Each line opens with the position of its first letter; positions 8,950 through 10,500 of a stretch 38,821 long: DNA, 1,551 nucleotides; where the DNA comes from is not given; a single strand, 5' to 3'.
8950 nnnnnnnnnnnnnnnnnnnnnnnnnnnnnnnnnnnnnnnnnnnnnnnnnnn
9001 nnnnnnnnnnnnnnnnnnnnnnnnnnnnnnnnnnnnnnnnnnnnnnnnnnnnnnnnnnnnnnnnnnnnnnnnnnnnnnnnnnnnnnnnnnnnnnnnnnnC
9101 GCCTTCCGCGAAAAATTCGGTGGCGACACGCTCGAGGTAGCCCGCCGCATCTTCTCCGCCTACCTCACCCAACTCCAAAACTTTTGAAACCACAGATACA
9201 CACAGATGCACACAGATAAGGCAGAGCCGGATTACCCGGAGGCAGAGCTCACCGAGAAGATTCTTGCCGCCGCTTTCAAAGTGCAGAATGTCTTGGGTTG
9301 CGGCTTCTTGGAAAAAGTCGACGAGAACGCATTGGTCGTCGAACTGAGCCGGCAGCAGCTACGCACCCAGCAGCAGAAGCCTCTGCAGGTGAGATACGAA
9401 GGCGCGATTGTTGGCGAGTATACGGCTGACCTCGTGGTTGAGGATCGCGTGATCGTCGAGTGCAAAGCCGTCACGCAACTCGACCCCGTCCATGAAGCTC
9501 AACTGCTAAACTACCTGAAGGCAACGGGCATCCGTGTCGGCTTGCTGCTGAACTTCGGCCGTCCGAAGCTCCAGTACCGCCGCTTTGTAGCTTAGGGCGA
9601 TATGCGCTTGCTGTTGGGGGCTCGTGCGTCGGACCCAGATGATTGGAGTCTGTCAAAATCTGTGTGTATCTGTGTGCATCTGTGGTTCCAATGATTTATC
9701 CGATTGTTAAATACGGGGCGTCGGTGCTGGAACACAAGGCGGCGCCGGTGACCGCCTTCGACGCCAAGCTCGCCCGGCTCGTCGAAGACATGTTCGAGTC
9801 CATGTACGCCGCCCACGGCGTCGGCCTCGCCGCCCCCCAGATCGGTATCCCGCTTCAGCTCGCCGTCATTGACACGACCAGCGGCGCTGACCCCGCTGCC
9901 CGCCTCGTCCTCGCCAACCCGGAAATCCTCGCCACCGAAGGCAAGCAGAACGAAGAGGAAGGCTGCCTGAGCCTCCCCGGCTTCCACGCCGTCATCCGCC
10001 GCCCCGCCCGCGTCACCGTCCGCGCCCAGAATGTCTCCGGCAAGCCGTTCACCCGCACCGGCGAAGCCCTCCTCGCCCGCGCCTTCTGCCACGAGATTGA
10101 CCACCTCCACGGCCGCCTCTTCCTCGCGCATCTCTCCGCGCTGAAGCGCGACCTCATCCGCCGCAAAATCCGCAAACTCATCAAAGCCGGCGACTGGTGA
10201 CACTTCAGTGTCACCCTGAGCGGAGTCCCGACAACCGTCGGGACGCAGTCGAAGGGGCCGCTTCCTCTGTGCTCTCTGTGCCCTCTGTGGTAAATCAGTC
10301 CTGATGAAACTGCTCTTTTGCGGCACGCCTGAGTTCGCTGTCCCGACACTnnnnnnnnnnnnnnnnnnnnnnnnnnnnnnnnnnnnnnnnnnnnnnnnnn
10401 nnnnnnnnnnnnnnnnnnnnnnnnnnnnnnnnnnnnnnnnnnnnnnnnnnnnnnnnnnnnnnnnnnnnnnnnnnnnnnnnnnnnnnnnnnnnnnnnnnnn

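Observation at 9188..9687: GxxExxY (PD-(D/E)xK-fold) gene bracketed by inverted copies of a dispersed repeat: a REP/RAYT-like unit?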

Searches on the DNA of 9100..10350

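Call 53: search_rna_families(source=window, start=9100, end=10350, threshold=evalue, max_evalue=1)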
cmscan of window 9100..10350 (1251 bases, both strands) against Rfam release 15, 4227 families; matches with E-value up to 1: 0.
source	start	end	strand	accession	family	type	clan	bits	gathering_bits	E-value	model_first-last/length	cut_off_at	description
